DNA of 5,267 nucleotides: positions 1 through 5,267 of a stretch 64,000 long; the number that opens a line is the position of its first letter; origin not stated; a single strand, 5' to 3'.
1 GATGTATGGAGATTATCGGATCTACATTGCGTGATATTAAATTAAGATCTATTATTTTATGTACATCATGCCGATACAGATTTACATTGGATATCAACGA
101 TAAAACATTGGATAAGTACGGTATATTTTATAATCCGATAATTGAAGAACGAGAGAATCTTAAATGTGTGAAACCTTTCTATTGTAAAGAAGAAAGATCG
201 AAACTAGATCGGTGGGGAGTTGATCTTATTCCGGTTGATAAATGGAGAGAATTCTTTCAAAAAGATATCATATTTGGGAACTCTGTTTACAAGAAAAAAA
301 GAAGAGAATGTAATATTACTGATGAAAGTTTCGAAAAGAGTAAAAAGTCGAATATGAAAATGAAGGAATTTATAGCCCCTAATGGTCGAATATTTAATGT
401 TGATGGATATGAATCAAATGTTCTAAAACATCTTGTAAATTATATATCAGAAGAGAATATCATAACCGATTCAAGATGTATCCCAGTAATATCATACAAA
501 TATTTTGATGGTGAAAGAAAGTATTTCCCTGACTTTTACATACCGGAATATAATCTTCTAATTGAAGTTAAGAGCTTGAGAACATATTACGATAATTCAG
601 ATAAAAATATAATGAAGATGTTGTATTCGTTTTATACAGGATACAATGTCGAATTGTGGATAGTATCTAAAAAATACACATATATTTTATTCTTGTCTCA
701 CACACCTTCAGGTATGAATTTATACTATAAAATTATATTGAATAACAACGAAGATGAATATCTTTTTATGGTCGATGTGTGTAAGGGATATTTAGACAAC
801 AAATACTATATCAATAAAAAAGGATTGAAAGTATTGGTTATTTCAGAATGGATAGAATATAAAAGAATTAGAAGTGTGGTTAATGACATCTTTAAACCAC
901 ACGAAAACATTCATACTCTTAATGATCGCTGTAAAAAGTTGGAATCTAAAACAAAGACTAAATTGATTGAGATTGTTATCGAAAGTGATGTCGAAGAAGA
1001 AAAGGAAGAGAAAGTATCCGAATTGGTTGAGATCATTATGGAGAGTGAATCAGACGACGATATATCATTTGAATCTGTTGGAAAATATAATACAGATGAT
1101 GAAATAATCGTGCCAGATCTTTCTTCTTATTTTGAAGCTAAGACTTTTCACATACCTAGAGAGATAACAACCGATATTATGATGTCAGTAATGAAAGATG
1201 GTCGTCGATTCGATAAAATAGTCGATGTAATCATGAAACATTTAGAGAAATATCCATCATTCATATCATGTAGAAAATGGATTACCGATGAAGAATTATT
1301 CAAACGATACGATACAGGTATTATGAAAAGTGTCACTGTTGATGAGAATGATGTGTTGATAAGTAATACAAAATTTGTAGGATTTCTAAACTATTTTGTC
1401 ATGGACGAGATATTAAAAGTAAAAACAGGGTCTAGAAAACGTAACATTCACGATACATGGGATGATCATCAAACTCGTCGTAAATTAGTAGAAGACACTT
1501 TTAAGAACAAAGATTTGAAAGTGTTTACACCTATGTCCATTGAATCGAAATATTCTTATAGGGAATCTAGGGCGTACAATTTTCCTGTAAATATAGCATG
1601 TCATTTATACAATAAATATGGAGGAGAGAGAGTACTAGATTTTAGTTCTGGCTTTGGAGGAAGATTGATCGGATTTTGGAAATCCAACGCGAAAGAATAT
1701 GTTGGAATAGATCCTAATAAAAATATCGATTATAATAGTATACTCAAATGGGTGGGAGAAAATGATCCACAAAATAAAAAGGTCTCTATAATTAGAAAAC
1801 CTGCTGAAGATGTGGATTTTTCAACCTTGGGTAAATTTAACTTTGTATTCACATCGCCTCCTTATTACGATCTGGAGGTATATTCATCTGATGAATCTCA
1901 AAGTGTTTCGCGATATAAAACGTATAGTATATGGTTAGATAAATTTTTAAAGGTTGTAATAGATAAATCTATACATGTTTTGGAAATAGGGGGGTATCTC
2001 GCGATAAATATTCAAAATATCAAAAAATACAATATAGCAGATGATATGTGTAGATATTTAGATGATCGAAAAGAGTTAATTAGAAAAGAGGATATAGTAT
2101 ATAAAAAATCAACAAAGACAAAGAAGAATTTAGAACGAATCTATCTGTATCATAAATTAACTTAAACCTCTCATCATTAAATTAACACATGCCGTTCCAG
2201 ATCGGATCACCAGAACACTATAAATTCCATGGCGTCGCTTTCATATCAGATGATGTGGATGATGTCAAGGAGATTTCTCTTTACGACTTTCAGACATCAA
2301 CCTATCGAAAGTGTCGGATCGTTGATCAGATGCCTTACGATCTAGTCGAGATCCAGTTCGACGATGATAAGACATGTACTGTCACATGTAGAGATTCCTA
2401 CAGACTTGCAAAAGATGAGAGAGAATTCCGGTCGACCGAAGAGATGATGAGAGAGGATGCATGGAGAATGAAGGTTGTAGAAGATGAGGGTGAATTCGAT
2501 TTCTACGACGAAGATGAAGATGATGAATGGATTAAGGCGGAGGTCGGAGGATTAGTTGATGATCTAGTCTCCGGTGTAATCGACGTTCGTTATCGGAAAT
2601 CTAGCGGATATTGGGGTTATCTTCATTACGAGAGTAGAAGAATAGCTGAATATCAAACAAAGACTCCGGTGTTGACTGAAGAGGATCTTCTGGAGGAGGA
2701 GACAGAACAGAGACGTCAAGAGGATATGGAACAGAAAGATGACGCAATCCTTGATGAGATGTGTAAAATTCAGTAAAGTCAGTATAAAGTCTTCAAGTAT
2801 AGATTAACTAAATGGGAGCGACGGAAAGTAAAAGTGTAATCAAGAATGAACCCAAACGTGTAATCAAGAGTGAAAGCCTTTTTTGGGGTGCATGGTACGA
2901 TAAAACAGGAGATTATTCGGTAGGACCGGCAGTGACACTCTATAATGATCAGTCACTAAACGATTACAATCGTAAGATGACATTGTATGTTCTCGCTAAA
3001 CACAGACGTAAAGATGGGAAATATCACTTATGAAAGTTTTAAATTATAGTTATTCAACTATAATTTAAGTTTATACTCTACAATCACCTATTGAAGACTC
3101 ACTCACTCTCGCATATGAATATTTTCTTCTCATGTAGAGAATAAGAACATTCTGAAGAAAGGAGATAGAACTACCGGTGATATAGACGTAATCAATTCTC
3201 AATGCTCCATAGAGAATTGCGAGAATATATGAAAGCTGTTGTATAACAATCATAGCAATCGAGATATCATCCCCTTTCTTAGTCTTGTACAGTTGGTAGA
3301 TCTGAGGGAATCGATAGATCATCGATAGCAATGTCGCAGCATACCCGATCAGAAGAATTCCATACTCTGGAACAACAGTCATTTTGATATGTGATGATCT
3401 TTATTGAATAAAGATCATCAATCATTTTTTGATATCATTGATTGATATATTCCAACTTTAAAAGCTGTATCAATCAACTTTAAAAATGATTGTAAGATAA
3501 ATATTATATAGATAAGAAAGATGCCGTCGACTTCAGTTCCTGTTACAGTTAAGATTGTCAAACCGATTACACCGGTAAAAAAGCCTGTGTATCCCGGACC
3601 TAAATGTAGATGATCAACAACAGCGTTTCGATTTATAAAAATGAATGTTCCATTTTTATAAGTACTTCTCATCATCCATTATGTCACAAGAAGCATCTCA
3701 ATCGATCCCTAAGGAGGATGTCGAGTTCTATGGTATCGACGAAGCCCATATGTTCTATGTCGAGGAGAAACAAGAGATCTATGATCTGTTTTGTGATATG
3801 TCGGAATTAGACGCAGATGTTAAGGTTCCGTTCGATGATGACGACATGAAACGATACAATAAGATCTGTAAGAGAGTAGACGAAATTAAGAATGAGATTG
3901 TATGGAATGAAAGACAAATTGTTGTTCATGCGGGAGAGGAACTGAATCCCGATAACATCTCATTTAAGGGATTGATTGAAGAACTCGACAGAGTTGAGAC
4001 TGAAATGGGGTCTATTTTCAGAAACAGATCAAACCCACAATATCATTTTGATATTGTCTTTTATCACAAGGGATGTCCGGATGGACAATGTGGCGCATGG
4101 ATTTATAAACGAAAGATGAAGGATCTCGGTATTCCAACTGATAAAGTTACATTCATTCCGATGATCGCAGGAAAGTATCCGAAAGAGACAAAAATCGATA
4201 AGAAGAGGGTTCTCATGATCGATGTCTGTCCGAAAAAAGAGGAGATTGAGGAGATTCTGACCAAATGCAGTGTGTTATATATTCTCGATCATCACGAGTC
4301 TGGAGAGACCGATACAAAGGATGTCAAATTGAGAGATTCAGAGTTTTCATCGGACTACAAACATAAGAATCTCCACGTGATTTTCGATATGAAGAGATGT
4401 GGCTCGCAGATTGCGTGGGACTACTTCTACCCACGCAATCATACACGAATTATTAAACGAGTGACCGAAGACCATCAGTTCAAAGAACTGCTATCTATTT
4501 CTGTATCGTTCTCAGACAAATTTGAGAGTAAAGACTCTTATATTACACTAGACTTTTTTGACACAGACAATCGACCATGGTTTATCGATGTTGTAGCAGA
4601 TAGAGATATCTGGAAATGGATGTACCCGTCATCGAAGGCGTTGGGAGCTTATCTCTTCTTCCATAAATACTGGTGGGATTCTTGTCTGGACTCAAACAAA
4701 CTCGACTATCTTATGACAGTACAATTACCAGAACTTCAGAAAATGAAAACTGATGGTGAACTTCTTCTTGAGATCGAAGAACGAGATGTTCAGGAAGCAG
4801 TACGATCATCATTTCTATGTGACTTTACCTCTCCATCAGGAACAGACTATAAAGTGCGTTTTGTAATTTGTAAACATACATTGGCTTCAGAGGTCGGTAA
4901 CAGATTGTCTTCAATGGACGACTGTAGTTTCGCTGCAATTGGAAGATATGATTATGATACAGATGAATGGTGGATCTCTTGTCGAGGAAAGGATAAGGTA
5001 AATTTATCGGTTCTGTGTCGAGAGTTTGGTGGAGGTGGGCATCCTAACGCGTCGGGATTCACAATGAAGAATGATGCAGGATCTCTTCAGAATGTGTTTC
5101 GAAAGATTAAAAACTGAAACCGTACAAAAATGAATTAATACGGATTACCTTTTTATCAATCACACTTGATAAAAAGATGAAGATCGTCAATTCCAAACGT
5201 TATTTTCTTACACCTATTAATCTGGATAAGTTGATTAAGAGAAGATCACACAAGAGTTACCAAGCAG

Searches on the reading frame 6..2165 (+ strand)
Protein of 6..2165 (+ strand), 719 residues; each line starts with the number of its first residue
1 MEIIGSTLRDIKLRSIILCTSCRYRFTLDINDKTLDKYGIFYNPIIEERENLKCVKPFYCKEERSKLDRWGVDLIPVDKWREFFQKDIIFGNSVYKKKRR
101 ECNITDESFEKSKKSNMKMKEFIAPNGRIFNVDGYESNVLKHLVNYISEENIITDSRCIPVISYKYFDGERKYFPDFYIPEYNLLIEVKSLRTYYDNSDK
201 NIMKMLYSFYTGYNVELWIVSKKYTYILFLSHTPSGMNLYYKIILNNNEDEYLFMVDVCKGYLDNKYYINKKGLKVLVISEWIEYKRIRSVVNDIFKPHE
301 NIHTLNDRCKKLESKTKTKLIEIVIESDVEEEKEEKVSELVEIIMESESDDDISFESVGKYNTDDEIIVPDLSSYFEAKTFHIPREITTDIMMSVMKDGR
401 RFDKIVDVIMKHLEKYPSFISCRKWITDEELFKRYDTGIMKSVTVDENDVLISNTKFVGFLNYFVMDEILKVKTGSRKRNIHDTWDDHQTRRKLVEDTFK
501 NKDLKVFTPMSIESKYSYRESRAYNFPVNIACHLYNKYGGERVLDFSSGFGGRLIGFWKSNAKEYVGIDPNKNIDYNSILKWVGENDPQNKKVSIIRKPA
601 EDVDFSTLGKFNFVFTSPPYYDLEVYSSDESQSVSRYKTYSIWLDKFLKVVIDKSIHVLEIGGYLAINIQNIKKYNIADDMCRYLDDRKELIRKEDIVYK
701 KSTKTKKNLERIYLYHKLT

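Call 4: search_protein_families(library=pfam, proteins=[window:6-2165:+], max_evalue=0.01)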
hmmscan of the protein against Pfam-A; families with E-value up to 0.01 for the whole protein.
window:6-2165:+ (719 aa): 1 family
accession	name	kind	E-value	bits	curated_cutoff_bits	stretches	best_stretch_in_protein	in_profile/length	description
PF24308.1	DUF7487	-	1.8e-21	77.6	27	1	104-212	110-219/220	Family of unknown function (DUF7487)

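Call 12: find_encoding_contigs(protein=window:6-2165:+, flank=10000, max_places=3)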
Protein window:6-2165:+ (719 aa): no gene with exactly this product is on record in the collection.

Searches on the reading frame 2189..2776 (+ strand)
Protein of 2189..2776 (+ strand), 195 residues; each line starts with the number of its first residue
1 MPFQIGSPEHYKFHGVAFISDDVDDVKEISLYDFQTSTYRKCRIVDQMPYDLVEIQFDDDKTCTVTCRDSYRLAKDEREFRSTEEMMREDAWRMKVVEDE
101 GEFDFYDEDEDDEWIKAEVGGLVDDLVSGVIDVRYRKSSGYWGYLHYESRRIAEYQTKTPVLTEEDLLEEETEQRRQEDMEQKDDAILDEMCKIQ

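Call 14: find_encoding_contigs(protein=window:2189-2776:+, flank=10000, max_places=3)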
Protein window:2189-2776:+ (195 aa): no gene with exactly this product is on record in the collection.

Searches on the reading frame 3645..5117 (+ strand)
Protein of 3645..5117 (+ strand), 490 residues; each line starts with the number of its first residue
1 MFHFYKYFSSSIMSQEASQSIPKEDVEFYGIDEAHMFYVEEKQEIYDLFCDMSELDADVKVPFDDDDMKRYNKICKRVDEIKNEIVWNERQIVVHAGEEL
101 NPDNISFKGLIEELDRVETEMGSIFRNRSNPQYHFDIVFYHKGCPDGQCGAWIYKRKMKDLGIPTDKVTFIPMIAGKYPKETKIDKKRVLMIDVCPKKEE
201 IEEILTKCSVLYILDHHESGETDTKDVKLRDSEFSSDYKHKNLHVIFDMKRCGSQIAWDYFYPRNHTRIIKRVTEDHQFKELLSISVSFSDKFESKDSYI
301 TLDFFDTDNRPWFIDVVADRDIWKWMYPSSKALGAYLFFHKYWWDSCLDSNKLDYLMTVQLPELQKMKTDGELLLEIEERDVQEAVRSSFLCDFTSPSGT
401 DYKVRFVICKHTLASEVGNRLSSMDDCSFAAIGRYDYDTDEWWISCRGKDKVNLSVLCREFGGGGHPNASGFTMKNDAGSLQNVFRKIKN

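Call 75: search_protein_families(library=pfam, proteins=[window:3645-5117:+], max_evalue=0.001)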
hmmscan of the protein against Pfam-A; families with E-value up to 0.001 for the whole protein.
window:3645-5117:+ (490 aa): 1 family
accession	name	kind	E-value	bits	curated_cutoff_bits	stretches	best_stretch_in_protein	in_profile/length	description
PF02272.25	DHHA1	-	7.9e-07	29.9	25.9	1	417-488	21-96/102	DHHA1 domain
